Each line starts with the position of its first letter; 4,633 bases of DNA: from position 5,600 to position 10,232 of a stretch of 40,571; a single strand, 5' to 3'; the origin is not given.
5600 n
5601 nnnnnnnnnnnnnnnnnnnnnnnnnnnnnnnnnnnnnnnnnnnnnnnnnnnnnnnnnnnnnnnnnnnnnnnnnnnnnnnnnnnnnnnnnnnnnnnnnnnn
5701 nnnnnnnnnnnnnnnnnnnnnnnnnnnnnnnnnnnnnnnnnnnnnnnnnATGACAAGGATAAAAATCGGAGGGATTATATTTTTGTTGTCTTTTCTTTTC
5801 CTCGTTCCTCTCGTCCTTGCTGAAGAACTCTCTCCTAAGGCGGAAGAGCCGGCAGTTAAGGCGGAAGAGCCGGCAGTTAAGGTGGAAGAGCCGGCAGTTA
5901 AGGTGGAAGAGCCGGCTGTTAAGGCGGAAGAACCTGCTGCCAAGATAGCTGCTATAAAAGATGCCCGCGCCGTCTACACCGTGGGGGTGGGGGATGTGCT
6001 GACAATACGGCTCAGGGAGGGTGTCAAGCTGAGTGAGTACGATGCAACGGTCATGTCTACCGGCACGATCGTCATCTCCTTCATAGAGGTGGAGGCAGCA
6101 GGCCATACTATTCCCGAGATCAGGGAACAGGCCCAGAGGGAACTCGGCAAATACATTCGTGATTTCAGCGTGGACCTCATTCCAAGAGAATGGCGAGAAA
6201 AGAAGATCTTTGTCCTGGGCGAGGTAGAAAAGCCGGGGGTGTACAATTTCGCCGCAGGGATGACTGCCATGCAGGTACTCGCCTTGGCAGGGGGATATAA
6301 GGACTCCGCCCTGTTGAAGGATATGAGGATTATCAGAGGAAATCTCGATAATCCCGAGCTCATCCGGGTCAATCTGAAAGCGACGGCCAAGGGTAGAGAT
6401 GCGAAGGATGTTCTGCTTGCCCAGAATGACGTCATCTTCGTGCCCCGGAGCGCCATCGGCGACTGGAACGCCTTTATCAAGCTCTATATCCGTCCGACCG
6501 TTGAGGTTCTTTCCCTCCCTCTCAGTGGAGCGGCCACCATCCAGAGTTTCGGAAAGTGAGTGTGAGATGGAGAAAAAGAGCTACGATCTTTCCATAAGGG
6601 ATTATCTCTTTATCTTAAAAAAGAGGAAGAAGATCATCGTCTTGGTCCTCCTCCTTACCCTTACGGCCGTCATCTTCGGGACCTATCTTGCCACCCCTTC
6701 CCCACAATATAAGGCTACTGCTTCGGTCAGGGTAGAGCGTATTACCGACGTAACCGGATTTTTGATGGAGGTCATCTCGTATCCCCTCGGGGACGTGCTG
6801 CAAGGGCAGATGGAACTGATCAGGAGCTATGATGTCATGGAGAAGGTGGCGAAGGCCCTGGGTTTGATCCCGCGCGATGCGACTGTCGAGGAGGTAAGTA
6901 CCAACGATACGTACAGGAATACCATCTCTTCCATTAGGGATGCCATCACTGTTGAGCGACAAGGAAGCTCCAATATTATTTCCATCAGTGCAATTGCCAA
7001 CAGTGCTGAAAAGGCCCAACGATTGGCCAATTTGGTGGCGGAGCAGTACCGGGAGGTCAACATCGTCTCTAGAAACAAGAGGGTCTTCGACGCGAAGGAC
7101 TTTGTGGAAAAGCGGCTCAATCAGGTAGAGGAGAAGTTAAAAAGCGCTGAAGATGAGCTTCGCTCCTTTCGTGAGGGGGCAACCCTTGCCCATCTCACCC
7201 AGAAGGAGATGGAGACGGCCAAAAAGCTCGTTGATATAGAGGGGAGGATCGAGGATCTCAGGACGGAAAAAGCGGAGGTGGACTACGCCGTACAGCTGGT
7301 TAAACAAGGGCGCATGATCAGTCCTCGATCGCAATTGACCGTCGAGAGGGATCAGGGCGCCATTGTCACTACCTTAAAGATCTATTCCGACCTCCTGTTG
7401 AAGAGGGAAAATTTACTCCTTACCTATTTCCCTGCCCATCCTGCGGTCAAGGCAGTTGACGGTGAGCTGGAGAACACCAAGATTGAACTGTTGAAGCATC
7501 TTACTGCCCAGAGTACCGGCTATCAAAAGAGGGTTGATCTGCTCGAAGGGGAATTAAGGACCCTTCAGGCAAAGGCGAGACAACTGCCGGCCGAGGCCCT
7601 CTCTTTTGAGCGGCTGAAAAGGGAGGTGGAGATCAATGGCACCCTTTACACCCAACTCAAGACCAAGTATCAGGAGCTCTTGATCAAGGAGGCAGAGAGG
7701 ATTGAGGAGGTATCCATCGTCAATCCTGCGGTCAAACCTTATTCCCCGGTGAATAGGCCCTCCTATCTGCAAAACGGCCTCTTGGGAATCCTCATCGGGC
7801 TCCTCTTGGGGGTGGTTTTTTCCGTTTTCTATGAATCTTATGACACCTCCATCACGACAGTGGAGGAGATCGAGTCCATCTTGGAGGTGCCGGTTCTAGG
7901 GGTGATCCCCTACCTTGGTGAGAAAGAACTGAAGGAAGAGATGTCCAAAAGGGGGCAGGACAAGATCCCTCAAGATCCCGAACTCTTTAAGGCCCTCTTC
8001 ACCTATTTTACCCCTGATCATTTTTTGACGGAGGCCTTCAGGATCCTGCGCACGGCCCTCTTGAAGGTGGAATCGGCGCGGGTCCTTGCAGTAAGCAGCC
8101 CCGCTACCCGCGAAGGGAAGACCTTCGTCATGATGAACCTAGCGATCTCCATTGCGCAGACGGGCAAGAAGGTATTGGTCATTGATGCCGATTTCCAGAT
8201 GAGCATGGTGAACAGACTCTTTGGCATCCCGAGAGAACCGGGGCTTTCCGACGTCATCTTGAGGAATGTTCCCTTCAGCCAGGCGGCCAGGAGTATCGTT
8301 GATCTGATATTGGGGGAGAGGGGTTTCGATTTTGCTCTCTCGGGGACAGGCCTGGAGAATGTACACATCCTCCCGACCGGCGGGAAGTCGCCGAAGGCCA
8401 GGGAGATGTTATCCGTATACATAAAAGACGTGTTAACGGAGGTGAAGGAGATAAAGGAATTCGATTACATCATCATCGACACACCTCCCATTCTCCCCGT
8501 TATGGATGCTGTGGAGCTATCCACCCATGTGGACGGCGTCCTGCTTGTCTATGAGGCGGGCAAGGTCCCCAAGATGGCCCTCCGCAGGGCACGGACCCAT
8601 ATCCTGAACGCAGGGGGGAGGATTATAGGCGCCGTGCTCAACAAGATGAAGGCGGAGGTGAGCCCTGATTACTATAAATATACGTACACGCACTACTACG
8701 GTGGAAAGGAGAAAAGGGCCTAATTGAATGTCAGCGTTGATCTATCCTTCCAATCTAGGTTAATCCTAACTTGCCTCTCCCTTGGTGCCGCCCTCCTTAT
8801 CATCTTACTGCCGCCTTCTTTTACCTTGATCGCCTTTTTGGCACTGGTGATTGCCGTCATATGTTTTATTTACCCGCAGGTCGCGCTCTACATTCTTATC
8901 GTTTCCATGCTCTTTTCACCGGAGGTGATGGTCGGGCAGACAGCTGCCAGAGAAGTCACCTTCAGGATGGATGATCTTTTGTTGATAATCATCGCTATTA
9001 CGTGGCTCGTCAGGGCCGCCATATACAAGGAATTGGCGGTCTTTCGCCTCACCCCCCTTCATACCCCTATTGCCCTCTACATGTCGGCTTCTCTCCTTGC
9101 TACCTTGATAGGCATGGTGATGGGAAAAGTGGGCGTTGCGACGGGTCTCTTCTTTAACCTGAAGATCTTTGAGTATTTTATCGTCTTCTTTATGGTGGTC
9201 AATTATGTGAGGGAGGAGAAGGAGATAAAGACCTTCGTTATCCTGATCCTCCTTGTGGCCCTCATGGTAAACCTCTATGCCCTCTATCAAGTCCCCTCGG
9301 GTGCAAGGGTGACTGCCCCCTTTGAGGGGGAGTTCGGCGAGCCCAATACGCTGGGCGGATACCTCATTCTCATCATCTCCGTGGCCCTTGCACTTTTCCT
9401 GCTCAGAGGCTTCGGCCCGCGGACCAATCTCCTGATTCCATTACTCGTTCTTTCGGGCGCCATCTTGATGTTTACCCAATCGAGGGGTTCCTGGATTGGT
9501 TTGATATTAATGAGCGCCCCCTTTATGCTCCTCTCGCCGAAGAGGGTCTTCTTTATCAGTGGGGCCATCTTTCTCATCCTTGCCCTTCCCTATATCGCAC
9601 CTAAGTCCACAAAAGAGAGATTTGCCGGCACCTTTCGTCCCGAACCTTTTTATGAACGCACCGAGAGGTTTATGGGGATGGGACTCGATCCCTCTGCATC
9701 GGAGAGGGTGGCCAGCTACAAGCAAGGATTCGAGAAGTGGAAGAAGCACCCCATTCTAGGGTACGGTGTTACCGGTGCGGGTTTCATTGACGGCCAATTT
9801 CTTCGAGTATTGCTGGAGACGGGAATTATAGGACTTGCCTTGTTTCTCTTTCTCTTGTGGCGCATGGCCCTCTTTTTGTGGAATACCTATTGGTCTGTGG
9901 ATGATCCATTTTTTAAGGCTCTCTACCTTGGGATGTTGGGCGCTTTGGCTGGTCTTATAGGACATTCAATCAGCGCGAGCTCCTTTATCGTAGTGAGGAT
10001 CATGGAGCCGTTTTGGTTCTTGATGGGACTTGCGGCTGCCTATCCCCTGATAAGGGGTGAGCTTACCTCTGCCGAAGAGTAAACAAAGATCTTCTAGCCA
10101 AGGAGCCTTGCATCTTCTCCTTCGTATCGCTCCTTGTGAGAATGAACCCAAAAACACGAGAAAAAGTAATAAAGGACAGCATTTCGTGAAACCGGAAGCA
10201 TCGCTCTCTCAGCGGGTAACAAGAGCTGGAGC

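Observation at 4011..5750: Secretion-type AAA+ ATPase fused to an intact HD-GYP domain, heading and translationally coupled to a Wza-Wzc-Wzy-Wzx export module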

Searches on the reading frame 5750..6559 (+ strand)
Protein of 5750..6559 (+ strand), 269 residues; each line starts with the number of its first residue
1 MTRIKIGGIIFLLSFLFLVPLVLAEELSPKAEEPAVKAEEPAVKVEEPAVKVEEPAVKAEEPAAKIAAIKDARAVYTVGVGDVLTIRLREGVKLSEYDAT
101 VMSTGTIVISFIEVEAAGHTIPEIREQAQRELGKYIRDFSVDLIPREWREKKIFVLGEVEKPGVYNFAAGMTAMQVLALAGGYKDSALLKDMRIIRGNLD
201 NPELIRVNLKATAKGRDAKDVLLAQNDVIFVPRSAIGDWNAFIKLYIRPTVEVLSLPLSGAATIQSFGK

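Call 5: search_protein_families(library=pfam, proteins=[window:5750-6559:+], max_evalue=0.01)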
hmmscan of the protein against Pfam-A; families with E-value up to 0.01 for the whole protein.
window:5750-6559:+ (269 aa): 3 families
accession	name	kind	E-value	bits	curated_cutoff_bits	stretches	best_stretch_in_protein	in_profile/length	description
PF10531.15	SLBB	-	6.2e-11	42.4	27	1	152-200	1-48/55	SLBB domain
PF22461.2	SLBB_2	-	9.2e-11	42.1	27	1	151-231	1-79/79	SLBB domain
PF02563.21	Poly_export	-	2e-09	37.9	28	1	73-142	4-73/77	Polysaccharide biosynthesis/export protein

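Call 6: search_protein_families(library=ncbifam, proteins=[window:5750-6559:+], max_evalue=0.01)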
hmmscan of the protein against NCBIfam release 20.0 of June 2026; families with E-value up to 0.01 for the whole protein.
window:5750-6559:+ (269 aa): 4 families
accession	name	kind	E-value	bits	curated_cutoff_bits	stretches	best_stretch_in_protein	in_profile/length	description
TIGR03027.2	pepcterm_export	equivalog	2.6e-19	69.5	180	1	76-234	3-167/169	XrtA/PEP-CTERM system exopolysaccharide export protein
NF041843.1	EpsY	equivalog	6.7e-16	58.1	320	1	74-230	51-209/211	exopolysaccharide export protein EpsY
TIGR03028.1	EpsE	equivalog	3.1e-15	56.2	262.65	1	76-234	2-162/239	polysaccharide export protein EpsE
NF011658.0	PRK15078.1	subfamily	2.8e-14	52.7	333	1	75-234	84-252/380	polysaccharide export protein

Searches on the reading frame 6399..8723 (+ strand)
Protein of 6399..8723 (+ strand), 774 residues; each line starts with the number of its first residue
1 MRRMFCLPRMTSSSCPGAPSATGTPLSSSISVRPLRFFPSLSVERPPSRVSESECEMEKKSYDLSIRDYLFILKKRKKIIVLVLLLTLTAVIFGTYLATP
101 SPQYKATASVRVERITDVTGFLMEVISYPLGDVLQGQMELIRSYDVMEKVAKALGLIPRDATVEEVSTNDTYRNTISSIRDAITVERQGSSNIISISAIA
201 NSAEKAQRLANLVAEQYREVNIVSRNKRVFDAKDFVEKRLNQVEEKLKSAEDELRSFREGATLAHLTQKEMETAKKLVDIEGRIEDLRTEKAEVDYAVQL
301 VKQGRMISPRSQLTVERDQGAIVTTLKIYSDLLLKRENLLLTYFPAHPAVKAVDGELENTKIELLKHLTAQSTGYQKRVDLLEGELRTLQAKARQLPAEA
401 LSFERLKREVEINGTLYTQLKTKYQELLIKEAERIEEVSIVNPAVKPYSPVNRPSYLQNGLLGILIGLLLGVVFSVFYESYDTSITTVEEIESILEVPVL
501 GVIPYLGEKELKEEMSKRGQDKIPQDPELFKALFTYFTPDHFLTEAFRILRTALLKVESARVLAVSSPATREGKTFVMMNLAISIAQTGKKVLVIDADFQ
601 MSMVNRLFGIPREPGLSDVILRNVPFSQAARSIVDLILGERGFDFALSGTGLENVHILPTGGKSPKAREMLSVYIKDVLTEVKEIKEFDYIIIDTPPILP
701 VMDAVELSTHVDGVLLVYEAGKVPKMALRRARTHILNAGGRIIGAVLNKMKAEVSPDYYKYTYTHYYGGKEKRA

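Call 5: search_protein_families(library=pfam, proteins=[window:6399-8723:+], max_evalue=0.01)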
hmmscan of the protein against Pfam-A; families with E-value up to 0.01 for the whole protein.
window:6399-8723:+ (774 aa): 6 families
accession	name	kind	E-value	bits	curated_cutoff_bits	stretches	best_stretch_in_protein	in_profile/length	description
PF13614.12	AAA_31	-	1.1e-13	52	27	1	572-718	13-147/177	AAA domain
PF13807.11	GNVR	-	4e-11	43.1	27.7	1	405-475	8-77/82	G-rich domain on putative tyrosine kinase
PF01656.29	CbiA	-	8.8e-11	42.3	25.4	1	564-719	2-54/125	CobQ/CobB/MinD/ParA nucleotide binding domain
PF10609.15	ParA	-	6.5e-09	36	27.1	1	561-613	4-56/246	NUBPL iron-transfer P-loop NTPase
PF02706.20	Wzz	-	2e-07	31.6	25.5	1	64-153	3-90/91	Chain length determinant protein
PF02374.21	ArsA_ATPase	-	0.001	18.8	24.3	0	679-753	116-190/305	Anion-transporting ATPase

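Call 6: search_protein_families(library=ncbifam, proteins=[window:6399-8723:+], max_evalue=0.01)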
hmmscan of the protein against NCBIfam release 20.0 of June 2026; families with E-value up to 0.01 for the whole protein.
window:6399-8723:+ (774 aa): 23 families
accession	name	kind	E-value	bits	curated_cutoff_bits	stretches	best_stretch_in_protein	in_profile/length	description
NF008568.0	PRK11519.1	equivalog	8e-45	153.2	1068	2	371-764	341-716/720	tyrosine-protein kinase Wzc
NF007350.0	PRK09841.1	equivalog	8.9e-43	146.4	1248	2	379-767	348-719/726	tyrosine-protein kinase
TIGR01005.1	eps_transp_fam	subfamily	3.1e-41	141.4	411.7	1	164-768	127-733/754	exopolysaccharide transport protein family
TIGR01007.1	eps_fam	subfamily_domain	4.6e-38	130.8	108.05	1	545-761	1-202/204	polysaccharide biosynthesis tyrosine autokinase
TIGR03018.1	pepcterm_TyrKin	hypoth_equivalog_domain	6.5e-33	113.8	230.65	1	538-737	6-198/207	XrtA-associated tyrosine autokinase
TIGR03007.1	pepcterm_ChnLen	equivalog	7.1e-32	110.3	278.85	2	66-363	3-290/498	XrtA system polysaccharide chain length determinant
TIGR03017.1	EpsF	equivalog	1.2e-30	106.6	422.75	1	66-503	3-443/444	chain length determinant protein EpsF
TIGR03029.1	EpsG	equivalog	8.1e-24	84.2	313.8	1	508-748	46-273/274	chain length determinant protein tyrosine kinase EpsG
TIGR01006.1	polys_exp_MPA1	subfamily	3.4e-17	62.7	296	2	429-505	148-223/226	CspC family polysaccharide chain length determinant protein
TIGR01969.1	minD_arch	subfamily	1.2e-15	57.4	201.75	1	562-753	2-173/251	cell division ATPase MinD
TIGR01968.1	minD_bact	equivalog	1.5e-08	34.3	212.9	1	561-696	2-120/261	septum site-determining protein MinD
NF041546.1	ParA_partition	equivalog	8.6e-08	32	180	1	573-604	12-43/203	ParA family partition ATPase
TIGR03453.1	partition_RepA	equivalog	1.3e-07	30.8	348.45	1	558-766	102-307/387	plasmid partitioning protein RepA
NF041136.1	MrpORP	equivalog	5.8e-06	25.8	450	1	567-613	12-58/365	iron-sulfur cluster carrier protein MrpORP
NF008079.0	PRK10818.1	equivalog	4.5e-05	22.9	508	1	560-696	2-122/270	septum site-determining protein MinD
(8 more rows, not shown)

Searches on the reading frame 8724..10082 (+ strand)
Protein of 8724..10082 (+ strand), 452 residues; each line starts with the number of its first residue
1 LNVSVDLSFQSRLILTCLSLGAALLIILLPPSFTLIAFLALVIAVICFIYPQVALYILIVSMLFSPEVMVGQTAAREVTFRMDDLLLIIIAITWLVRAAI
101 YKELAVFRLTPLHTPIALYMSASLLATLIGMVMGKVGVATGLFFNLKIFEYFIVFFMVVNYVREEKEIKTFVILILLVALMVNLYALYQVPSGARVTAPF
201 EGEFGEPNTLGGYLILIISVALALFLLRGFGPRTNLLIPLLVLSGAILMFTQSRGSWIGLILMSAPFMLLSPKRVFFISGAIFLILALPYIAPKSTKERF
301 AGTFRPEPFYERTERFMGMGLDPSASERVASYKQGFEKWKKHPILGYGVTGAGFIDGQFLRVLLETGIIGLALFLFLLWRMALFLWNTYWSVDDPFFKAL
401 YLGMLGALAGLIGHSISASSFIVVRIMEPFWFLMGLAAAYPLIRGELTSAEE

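Call 5: search_protein_families(library=pfam, proteins=[window:8724-10082:+], max_evalue=0.01)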
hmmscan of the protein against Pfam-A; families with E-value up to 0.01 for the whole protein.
window:8724-10082:+ (452 aa): 1 family
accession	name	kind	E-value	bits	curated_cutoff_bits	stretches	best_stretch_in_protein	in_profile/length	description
PF04932.20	Wzy_C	-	1.4e-15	57.8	31.7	1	240-375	2-149/149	O-Antigen ligase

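Call 6: search_protein_families(library=ncbifam, proteins=[window:8724-10082:+], max_evalue=0.01)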
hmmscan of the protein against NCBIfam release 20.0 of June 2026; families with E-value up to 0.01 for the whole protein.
window:8724-10082:+ (452 aa): 2 families
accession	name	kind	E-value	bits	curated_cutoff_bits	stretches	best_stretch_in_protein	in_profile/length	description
TIGR00947.1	2A73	equivalog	1.3e-17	63.9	366.4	1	83-349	41-313/425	IctB family putative bicarbonate transporter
TIGR03097.1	PEP_O_lig_1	hypoth_equivalog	2.4e-05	23.4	188.1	1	35-376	4-339/408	putative O-glycosylation ligase, exosortase A system-associated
